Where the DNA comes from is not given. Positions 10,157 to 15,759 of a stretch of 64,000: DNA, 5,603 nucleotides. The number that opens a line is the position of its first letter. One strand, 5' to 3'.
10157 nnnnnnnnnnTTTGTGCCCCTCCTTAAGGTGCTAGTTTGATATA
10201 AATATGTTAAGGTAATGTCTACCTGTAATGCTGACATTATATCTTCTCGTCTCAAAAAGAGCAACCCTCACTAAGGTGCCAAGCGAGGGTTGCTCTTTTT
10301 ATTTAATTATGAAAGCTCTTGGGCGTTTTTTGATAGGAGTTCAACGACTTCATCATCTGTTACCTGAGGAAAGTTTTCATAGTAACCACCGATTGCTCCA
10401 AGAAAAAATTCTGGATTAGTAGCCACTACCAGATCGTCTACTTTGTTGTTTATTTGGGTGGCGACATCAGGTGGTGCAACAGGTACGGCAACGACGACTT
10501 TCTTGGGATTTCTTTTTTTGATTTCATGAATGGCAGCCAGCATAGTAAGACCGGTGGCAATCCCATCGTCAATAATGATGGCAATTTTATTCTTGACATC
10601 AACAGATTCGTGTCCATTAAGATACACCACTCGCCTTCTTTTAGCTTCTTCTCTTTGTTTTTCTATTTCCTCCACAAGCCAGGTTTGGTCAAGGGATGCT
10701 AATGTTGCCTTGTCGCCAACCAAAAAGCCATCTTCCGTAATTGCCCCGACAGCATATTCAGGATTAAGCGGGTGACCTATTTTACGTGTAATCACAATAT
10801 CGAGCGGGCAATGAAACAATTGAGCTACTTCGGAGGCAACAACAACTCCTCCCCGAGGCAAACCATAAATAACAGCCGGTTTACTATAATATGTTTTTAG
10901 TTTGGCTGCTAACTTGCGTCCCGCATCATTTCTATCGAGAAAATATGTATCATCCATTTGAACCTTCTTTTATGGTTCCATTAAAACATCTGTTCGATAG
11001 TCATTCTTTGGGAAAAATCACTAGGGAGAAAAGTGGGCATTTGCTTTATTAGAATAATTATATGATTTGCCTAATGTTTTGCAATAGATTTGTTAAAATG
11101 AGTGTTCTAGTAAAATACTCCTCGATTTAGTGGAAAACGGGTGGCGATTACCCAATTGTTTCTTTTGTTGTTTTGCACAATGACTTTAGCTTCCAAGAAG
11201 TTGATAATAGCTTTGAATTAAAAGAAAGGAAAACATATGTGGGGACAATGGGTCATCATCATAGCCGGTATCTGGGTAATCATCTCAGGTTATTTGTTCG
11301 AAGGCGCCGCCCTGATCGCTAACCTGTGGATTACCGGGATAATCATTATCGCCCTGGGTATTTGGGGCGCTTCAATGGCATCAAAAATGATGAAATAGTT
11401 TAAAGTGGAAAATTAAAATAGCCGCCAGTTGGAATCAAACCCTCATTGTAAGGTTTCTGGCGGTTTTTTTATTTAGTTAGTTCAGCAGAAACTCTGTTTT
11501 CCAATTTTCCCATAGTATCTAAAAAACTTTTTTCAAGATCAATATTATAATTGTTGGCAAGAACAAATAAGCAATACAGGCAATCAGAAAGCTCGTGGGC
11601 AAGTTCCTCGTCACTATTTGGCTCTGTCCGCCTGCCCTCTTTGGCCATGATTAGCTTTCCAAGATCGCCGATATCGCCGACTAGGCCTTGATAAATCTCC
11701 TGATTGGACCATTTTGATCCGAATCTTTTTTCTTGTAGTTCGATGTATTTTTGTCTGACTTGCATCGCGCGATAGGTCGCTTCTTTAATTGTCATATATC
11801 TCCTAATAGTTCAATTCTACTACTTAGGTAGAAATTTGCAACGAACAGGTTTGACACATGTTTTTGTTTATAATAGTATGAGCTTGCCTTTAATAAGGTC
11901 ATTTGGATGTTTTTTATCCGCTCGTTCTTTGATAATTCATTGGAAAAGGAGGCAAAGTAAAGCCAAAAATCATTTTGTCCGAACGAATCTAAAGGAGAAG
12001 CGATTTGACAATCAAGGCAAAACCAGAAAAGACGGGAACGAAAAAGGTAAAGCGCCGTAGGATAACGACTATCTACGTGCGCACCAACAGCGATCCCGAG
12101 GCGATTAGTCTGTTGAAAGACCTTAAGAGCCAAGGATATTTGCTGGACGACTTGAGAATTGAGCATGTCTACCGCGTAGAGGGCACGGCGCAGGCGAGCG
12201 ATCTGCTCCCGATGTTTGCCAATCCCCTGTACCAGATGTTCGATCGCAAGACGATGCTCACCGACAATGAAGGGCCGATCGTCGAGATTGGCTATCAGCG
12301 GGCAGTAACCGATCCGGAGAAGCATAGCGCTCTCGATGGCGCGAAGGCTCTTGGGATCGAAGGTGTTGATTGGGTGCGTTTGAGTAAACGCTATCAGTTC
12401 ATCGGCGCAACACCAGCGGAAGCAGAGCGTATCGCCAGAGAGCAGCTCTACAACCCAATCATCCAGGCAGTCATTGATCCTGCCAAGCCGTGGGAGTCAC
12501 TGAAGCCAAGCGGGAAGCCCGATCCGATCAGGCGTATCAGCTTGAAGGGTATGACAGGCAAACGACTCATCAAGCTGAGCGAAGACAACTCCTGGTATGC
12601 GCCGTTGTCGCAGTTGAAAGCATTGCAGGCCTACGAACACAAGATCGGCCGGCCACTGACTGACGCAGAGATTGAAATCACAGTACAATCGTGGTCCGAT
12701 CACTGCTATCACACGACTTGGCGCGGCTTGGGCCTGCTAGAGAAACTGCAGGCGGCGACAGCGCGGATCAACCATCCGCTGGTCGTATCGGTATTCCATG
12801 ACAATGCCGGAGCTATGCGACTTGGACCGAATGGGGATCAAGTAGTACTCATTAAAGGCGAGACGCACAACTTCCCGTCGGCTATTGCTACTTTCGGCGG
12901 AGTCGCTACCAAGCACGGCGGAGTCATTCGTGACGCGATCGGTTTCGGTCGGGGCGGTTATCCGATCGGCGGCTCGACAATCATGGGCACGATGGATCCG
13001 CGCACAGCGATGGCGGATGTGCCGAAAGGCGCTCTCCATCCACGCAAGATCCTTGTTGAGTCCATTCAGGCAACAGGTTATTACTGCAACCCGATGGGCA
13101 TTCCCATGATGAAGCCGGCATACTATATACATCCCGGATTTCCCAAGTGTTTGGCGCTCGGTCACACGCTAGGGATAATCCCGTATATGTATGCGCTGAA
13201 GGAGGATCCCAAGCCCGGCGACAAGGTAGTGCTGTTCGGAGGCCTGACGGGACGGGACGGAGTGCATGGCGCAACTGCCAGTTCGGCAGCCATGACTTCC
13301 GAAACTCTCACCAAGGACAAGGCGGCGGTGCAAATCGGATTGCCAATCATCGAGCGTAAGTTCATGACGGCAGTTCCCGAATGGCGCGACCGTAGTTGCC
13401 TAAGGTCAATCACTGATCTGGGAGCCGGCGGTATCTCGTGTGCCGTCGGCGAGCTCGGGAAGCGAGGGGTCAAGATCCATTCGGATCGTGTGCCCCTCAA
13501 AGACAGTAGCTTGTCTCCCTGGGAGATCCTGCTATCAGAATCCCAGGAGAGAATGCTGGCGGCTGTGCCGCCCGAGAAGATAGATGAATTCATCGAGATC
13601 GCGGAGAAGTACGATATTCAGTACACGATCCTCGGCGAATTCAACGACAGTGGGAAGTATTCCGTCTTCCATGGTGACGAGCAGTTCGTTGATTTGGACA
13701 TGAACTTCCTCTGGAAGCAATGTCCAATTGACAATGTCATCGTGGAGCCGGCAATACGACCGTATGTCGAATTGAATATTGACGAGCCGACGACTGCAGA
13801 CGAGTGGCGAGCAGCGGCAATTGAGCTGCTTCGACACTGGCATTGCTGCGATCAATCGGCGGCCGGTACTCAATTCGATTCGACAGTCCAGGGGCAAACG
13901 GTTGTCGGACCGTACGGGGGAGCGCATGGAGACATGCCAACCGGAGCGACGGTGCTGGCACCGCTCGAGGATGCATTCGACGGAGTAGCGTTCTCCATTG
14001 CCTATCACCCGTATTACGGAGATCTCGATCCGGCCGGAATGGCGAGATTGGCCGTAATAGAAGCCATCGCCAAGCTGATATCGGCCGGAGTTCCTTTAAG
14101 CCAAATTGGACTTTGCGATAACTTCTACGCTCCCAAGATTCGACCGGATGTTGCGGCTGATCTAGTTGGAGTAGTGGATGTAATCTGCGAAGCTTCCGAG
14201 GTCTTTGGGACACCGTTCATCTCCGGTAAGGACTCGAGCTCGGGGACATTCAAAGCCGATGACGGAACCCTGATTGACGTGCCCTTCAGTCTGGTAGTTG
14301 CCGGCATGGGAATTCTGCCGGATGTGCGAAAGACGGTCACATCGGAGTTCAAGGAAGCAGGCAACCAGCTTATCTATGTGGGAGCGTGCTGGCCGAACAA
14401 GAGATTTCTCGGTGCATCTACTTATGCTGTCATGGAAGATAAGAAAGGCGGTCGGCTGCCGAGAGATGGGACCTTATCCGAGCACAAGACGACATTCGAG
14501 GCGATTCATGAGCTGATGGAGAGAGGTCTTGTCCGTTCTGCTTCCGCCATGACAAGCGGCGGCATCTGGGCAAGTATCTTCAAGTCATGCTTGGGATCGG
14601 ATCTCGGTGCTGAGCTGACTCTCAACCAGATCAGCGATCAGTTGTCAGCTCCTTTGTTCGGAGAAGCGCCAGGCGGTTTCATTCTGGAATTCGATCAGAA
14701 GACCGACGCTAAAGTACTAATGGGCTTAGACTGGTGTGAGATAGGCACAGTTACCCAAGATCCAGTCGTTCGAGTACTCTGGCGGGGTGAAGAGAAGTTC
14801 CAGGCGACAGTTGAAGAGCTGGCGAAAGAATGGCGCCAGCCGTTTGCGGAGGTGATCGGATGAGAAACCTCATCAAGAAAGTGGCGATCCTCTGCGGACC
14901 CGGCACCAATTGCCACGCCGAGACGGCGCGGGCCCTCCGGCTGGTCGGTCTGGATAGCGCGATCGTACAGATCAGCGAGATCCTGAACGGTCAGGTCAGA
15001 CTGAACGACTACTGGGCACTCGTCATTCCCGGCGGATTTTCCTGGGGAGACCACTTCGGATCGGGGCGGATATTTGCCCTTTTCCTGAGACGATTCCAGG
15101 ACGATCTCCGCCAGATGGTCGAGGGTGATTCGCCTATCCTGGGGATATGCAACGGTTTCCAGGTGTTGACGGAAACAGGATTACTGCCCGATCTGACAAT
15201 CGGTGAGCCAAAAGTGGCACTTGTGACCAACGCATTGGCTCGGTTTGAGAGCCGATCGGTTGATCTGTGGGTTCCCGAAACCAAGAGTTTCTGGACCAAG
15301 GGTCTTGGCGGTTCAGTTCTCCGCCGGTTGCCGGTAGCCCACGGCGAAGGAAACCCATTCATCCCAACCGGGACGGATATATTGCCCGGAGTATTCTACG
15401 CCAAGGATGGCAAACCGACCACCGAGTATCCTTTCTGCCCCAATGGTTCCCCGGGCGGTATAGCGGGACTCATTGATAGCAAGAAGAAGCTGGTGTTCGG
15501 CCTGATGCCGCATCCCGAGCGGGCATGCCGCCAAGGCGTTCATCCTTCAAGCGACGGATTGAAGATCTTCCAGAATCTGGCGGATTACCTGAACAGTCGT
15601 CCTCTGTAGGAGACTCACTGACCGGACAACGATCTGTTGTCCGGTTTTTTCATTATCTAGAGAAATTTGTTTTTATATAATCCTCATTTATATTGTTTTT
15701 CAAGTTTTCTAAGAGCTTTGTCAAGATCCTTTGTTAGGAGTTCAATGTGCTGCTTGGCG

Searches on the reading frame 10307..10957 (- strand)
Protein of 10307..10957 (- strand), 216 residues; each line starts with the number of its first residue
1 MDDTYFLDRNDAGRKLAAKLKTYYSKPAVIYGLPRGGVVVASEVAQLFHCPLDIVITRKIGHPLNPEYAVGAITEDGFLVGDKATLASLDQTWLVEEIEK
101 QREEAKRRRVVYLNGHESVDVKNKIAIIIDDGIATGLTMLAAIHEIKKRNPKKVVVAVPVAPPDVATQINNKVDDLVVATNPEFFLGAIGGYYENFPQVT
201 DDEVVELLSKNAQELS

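Call 95: search_protein_families(library=pfam, proteins=[window:10307-10957:-], max_evalue=0.001)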
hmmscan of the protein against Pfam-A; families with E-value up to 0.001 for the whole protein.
window:10307-10957:- (216 aa): 3 families
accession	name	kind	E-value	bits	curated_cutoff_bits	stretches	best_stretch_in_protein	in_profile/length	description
PF00156.33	Pribosyltran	-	1.1e-20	73.9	26.3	1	12-174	14-138/158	Phosphoribosyl transferase domain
PF14681.12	UPRTase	-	4.5e-05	23.4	27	1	95-180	93-179/206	Uracil phosphoribosyltransferase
PF15609.12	PRTase_2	-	0.00031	20.7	28.8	1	116-160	113-156/188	Phosphoribosyl transferase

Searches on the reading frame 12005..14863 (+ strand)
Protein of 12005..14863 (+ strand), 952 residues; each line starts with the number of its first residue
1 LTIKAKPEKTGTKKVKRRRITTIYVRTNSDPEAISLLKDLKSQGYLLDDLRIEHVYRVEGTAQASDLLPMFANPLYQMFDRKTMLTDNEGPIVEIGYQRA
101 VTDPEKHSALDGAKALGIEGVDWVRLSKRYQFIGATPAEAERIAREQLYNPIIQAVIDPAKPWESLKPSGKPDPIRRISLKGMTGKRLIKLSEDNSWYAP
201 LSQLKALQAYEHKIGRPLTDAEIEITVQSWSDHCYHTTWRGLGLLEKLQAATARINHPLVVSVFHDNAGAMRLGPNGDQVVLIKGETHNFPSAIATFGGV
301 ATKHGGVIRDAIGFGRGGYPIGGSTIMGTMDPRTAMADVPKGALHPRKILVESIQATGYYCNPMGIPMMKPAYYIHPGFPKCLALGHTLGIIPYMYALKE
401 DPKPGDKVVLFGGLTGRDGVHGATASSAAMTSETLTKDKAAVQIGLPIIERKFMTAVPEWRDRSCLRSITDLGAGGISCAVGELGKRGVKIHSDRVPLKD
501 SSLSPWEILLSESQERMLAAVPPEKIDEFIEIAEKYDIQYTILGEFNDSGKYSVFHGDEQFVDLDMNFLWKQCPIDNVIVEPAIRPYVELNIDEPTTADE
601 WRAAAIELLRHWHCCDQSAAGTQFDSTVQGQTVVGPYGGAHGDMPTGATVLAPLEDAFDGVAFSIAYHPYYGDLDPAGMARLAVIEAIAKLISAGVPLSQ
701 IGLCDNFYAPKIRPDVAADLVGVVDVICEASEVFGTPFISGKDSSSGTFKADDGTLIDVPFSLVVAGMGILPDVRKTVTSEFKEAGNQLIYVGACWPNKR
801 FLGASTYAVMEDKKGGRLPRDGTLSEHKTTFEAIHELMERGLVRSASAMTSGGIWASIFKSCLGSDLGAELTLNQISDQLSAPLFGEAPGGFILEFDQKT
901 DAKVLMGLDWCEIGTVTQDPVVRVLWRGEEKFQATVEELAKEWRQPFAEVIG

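Call 35: search_protein_families(library=pfam, proteins=[window:12005-14863:+], max_evalue=0.00001)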
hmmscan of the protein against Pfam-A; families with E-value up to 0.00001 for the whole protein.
window:12005-14863:+ (952 aa): 3 families
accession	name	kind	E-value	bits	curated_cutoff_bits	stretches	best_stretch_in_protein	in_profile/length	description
PF02769.27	AIRS_C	-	8.8e-41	140.1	23.1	2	403-555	1-154/156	AIR synthase related protein, C-terminal domain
PF22689.1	FGAR-AT_PurM_N-like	-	8.5e-07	29.3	27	1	630-767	19-157/160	FGAR-AT PurM_N-like domain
PF18072.6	FGAR-AT_linker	-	3.5e-06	27.9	26.6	1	204-236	17-49/50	Formylglycinamide ribonucleotide amidotransferase linker domain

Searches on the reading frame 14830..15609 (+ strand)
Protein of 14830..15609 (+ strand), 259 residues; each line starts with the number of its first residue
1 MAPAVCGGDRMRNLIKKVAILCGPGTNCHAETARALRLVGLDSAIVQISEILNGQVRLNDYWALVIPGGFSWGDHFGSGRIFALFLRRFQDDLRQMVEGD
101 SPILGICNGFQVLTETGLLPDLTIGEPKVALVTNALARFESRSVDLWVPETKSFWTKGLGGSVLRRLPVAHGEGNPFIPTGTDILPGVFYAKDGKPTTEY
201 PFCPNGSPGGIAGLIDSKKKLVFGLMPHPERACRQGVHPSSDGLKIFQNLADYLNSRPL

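Call 95: search_protein_families(library=pfam, proteins=[window:14830-15609:+], max_evalue=0.001)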
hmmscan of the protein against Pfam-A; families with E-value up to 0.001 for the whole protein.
window:14830-15609:+ (259 aa): 4 families
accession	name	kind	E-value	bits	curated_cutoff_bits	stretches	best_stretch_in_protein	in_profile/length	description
PF13507.12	GATase_5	-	1.3e-53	182.2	27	1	17-253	3-259/260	CobB/CobQ-like glutamine amidotransferase domain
PF01965.30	DJ-1_PfpI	-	1.3e-05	25.5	26.6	1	55-120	56-114/165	DJ-1/PfpI family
PF00117.34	GATase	-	2.4e-05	24.5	22.8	1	32-115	13-87/190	Glutamine amidotransferase class-I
PF07685.20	GATase_3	-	6.6e-05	23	27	1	47-116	28-91/196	CobB/CobQ-like glutamine amidotransferase domain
